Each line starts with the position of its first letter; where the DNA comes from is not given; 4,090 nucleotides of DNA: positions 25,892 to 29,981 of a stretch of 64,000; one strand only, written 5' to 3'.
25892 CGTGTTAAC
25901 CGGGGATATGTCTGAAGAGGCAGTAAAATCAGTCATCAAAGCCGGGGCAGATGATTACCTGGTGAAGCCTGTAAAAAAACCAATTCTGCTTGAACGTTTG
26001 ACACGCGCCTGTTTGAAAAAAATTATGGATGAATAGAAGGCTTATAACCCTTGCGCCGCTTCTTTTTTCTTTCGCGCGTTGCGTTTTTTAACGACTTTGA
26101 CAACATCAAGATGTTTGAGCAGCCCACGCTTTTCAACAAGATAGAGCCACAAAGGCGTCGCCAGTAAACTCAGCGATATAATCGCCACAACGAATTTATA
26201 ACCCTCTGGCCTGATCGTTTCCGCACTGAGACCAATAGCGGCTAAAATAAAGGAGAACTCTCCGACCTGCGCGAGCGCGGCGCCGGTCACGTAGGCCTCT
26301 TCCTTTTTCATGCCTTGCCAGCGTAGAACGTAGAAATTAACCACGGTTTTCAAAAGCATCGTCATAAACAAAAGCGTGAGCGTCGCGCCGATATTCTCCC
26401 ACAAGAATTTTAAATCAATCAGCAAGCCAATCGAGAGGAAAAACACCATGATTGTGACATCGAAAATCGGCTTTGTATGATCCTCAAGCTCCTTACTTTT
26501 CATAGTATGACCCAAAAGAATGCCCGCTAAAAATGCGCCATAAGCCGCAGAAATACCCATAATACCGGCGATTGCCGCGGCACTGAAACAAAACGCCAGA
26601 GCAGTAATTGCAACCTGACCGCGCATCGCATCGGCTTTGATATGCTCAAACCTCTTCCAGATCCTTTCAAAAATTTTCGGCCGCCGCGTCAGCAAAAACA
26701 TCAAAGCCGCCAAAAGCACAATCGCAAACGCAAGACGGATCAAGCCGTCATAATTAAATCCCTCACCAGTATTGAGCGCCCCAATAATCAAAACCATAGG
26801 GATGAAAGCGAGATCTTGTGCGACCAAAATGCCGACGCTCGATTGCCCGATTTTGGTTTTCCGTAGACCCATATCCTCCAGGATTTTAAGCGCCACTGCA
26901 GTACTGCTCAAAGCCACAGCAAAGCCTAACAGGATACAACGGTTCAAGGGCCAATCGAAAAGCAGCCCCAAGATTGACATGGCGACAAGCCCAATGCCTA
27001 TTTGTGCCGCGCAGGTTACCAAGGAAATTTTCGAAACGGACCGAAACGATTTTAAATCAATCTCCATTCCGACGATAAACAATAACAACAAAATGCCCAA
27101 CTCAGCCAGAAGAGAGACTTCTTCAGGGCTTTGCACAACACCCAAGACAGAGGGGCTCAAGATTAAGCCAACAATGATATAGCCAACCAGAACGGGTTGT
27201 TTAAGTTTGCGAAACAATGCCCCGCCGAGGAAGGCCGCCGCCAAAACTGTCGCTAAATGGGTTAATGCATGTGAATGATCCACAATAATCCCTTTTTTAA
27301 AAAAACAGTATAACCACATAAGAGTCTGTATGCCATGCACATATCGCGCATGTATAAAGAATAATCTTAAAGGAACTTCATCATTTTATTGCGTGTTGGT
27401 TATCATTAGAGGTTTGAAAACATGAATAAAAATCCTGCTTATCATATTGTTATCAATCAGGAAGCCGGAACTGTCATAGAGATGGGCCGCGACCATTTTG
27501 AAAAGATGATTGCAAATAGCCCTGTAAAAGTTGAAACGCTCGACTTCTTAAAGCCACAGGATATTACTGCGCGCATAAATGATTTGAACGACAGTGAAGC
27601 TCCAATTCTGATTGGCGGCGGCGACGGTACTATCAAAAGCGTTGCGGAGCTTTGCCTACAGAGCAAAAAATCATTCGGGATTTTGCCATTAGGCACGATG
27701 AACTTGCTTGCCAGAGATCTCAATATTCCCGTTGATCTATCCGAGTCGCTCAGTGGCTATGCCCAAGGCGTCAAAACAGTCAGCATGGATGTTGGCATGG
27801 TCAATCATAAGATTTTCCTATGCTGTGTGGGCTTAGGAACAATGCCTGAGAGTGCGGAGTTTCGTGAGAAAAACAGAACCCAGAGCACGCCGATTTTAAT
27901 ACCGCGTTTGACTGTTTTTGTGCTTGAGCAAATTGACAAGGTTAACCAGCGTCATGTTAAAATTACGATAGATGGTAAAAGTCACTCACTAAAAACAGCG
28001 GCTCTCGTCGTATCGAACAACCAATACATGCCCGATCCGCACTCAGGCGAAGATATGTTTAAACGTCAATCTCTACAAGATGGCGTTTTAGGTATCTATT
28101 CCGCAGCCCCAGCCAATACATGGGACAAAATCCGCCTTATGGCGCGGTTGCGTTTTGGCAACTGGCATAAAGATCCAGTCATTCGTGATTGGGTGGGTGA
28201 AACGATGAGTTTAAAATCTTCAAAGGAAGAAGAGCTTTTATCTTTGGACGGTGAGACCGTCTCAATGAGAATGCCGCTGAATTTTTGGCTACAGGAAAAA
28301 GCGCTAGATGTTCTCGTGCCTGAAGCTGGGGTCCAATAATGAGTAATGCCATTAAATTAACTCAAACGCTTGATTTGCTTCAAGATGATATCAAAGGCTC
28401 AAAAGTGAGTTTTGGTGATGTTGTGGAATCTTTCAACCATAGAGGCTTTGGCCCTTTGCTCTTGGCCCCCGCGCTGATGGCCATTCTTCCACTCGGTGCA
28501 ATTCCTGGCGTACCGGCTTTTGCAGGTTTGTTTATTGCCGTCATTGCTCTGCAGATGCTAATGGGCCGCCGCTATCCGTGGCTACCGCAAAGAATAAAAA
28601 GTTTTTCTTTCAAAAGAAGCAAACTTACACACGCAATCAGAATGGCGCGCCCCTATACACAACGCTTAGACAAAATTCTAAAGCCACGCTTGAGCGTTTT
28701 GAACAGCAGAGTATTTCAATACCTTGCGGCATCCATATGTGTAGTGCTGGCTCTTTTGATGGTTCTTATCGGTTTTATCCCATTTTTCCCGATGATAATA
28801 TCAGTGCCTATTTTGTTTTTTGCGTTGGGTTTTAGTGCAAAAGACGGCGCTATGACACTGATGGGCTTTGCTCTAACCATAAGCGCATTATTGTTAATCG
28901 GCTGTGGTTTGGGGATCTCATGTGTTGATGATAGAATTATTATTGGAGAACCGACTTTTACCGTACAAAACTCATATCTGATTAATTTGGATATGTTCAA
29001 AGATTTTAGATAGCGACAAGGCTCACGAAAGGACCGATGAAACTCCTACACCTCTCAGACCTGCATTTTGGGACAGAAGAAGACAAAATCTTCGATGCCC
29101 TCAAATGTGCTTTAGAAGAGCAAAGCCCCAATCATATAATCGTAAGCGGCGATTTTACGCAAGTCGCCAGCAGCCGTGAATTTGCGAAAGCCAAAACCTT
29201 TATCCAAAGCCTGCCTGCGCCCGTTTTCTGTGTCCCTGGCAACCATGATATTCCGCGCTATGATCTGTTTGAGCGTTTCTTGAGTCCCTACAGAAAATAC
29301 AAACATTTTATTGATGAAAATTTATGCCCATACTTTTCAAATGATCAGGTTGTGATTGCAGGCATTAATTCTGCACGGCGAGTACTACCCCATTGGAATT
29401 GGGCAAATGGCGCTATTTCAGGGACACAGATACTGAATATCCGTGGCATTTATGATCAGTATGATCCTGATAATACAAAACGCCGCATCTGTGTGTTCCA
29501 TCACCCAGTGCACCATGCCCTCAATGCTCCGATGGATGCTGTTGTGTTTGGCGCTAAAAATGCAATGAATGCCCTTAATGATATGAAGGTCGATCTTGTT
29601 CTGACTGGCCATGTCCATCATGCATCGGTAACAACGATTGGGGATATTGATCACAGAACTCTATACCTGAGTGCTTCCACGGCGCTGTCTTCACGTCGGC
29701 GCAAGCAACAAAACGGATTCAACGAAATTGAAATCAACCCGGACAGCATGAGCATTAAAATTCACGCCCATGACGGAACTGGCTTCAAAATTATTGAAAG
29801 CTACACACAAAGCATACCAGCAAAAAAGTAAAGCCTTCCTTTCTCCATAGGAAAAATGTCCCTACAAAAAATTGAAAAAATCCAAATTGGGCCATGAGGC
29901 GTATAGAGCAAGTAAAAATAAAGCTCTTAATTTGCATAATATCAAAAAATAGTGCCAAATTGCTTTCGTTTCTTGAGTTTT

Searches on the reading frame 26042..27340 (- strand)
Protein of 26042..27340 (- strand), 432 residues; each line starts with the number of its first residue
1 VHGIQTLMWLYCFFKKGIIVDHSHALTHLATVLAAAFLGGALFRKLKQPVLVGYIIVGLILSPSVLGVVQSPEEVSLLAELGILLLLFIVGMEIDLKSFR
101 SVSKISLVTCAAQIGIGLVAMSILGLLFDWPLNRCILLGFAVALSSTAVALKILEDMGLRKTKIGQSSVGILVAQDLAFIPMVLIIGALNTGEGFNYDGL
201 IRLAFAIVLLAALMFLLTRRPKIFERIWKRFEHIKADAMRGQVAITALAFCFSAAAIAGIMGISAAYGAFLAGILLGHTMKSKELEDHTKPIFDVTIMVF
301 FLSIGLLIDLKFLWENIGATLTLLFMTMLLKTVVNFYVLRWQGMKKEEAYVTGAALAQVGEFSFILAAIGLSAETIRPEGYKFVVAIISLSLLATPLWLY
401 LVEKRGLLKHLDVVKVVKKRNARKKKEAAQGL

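Call 15: search_protein_families(library=pfam, proteins=[window:26042-27340:-], max_evalue=0.001)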
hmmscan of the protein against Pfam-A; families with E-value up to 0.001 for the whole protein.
window:26042-27340:- (432 aa): 2 families
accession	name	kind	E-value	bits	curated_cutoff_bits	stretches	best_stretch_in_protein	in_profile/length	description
PF00999.27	Na_H_Exchanger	-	3.2e-60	204.4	26.2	1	34-398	2-368/375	Sodium/hydrogen exchanger, transmembrane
PF03812.18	KdgT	-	5.8e-05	23.1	25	1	245-365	146-261/305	2-keto-3-deoxygluconate permease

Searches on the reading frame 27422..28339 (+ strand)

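Call 15: search_protein_families(library=pfam, proteins=[window:27422-28339:+], max_evalue=0.001)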
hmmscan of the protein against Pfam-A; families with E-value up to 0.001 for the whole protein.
window:27422-28339:+ (305 aa): 2 families
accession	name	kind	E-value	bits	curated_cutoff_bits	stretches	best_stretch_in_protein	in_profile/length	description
PF00781.29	DAGK_cat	-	2.5e-15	56.6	23.6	1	8-126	3-124/125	Diacylglycerol kinase catalytic domain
PF19279.4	YegS_C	-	3.1e-10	40.5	27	1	164-298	28-157/158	YegS C-terminal NAD kinase beta sandwich-like domain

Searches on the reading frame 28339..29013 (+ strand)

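Call 15: search_protein_families(library=pfam, proteins=[window:28339-29013:+], max_evalue=0.001)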
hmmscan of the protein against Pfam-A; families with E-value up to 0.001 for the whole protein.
window:28339-29013:+ (224 aa): 1 family
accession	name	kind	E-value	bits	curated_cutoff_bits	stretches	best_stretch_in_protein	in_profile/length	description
PF06055.17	ExoD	-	9.8e-49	165.6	23.8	1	7-187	1-178/180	Exopolysaccharide synthesis, ExoD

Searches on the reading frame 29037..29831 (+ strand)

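Call 15: search_protein_families(library=pfam, proteins=[window:29037-29831:+], max_evalue=0.001)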
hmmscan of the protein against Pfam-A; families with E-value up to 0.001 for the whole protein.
window:29037-29831:+ (264 aa): 3 families
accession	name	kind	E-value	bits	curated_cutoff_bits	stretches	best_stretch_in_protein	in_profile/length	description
PF00149.33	Metallophos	-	1.3e-18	68.5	21.5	1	1-195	1-190/191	Calcineurin-like phosphoesterase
PF12850.12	Metallophos_2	-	1.3e-11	45.1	27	1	1-204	1-127/154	Calcineurin-like phosphoesterase superfamily domain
PF14582.11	Metallophos_3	-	0.00015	21.6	28.2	0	48-109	77-138/259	Metallophosphoesterase, calcineurin superfamily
